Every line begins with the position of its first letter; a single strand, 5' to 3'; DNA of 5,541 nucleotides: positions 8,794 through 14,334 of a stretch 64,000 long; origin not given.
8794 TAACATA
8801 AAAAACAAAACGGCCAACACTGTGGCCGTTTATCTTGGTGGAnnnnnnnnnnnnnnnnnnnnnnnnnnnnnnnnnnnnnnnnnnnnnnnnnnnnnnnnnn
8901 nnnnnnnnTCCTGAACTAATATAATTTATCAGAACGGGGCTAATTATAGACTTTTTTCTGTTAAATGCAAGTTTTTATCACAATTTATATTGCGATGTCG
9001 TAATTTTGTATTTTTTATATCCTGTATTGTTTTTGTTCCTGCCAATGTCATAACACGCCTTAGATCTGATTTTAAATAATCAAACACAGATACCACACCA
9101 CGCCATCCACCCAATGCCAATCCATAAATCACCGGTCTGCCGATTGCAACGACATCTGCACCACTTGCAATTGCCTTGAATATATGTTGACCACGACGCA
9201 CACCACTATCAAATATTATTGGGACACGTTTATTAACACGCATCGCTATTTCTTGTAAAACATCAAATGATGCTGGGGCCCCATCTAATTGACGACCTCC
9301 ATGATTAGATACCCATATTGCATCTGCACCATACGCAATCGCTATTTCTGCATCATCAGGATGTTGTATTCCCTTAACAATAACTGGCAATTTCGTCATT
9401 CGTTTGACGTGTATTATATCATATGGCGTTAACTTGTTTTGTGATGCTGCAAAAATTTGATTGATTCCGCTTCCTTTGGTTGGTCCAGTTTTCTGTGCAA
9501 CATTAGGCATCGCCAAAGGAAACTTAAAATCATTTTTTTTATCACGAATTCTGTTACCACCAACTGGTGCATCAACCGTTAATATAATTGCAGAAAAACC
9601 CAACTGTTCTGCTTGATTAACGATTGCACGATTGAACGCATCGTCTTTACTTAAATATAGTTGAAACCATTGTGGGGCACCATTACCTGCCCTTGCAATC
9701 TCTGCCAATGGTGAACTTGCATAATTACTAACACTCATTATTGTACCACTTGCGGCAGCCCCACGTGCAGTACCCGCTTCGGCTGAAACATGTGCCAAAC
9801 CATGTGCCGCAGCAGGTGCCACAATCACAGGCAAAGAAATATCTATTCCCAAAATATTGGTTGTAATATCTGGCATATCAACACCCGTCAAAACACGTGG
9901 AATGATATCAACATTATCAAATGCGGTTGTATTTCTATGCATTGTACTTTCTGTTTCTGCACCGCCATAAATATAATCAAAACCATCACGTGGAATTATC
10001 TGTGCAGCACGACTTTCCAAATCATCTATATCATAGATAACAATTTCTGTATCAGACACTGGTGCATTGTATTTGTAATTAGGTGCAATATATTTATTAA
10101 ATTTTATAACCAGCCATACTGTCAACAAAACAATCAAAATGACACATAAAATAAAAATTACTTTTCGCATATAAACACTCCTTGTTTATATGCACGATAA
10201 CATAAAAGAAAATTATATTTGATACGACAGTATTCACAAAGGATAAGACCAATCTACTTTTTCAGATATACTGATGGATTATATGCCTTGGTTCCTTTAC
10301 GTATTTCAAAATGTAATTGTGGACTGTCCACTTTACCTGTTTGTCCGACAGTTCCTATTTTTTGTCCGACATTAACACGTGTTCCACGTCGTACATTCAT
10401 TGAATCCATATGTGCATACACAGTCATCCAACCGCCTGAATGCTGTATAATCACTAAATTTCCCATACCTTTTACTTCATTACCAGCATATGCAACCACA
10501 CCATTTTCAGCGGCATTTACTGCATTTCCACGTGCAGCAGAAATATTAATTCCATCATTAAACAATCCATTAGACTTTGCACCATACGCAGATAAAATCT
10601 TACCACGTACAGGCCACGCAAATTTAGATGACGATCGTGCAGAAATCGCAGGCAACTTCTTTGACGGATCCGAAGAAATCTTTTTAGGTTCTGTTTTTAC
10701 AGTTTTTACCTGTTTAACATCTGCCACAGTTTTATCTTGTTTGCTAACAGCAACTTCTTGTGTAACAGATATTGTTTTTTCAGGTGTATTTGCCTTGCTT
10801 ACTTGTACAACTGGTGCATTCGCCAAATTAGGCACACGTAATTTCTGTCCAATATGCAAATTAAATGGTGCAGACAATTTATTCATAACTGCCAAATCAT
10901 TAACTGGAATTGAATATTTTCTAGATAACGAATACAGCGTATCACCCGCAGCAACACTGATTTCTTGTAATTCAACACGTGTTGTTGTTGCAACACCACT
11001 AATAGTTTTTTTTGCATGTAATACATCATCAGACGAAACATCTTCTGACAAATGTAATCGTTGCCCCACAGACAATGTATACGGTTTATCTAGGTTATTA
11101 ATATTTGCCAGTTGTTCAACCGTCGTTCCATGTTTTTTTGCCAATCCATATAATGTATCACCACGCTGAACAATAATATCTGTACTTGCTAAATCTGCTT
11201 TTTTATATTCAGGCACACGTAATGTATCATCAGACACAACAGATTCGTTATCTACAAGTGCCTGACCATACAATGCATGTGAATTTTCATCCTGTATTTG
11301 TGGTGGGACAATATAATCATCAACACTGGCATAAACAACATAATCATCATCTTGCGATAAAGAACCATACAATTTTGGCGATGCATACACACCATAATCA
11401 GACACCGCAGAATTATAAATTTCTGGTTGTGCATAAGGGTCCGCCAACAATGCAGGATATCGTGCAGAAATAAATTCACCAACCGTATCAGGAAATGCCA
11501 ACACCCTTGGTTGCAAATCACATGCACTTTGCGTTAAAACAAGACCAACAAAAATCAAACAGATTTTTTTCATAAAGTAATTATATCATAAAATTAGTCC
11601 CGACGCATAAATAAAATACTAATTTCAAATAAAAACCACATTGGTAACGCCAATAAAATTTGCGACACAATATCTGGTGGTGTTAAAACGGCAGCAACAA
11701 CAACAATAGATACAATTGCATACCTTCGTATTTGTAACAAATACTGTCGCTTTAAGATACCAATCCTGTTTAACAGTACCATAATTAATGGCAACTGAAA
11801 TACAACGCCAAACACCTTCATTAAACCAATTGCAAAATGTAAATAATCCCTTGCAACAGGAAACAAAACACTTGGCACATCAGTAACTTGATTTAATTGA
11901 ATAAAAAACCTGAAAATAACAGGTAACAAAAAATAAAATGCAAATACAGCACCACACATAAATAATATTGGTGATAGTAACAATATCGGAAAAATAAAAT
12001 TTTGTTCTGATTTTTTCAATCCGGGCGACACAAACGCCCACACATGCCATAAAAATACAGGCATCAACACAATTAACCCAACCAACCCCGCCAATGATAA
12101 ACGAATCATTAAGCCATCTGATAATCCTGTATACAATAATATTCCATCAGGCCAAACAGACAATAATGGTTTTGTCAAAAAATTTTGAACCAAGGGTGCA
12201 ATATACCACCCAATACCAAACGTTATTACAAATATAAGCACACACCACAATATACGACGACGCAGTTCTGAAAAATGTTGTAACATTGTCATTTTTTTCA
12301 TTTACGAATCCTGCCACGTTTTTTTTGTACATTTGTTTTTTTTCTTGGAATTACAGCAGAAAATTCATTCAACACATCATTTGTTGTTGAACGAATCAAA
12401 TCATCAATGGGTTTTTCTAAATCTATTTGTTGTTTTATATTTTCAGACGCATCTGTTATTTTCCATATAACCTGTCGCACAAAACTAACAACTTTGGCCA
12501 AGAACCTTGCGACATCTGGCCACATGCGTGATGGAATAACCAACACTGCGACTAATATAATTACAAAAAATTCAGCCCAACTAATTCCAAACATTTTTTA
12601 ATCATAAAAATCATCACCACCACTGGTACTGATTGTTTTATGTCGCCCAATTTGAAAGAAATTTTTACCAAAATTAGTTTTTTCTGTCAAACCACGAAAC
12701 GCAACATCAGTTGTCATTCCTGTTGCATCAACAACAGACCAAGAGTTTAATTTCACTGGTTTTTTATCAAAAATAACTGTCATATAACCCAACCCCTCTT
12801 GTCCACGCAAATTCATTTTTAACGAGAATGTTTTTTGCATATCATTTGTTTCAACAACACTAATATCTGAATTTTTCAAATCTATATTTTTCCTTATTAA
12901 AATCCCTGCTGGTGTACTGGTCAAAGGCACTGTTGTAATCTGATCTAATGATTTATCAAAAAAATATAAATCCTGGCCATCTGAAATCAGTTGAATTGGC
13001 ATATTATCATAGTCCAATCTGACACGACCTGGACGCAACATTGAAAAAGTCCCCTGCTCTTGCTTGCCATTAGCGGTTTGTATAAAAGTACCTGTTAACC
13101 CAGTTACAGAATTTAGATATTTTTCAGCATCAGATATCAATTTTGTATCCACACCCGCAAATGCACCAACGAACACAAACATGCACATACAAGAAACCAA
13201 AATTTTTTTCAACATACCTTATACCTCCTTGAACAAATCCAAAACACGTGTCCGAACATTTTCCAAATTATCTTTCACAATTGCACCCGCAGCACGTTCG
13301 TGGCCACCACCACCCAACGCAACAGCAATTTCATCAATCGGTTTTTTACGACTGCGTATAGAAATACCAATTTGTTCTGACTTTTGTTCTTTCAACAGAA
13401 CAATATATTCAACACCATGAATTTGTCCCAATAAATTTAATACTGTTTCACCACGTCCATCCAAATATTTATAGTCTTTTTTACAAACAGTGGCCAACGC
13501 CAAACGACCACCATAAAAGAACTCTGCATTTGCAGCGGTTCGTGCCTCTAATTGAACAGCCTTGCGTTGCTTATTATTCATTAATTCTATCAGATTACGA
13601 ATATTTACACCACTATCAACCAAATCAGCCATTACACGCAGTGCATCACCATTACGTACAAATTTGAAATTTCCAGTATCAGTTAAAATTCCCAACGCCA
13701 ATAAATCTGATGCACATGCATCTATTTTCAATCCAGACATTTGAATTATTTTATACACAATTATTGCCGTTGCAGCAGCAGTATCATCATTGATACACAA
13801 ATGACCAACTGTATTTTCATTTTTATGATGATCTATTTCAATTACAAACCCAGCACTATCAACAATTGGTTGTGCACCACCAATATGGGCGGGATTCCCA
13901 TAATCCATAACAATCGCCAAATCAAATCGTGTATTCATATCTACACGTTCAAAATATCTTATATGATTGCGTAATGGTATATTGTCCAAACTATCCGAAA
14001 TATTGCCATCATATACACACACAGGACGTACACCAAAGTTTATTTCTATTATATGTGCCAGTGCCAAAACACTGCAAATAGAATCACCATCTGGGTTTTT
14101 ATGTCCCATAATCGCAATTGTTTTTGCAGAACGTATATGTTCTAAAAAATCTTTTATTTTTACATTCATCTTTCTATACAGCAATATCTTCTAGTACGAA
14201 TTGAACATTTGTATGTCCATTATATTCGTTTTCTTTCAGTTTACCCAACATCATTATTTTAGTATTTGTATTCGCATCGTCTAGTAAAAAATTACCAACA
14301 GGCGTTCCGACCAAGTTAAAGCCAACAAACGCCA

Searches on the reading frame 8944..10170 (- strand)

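Call 52: search_protein_families(library=pfam, proteins=[window:8944-10170:-], max_evalue=0.00001)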
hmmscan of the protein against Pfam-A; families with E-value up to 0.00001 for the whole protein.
window:8944-10170:- (408 aa): 2 families
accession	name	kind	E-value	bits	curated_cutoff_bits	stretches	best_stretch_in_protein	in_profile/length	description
PF01070.24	FMN_dh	-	8.9e-118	393.8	24.9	1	55-391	1-349/350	FMN-dependent dehydrogenase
PF00478.31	IMPDH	-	2.5e-07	30.5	25.6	0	304-345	196-237/345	IMP dehydrogenase / GMP reductase domain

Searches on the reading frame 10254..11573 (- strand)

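Call 51: search_protein_families(library=pfam, proteins=[window:10254-11573:-], max_evalue=0.00001)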
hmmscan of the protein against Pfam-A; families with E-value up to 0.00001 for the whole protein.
window:10254-11573:- (439 aa): 2 families
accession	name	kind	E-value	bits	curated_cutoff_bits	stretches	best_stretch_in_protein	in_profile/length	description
PF01551.29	Peptidase_M23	-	3.1e-30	104.6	28.7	1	338-433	2-96/96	Peptidase family M23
PF01476.26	LysM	-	5.2e-29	100.4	20.9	2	134-174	2-41/43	LysM domain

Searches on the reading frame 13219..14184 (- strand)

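Call 51: search_protein_families(library=pfam, proteins=[window:13219-14184:-], max_evalue=0.00001)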
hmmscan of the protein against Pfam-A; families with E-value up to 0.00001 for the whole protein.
window:13219-14184:- (321 aa): 2 families
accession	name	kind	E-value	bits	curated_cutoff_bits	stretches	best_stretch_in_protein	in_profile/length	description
PF01368.27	DHH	-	1.1e-17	65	28.1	1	22-166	1-125/125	DHH family, N-terminal domain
PF02272.25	DHHA1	-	7e-10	39.7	25.9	1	247-319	20-101/102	DHHA1 domain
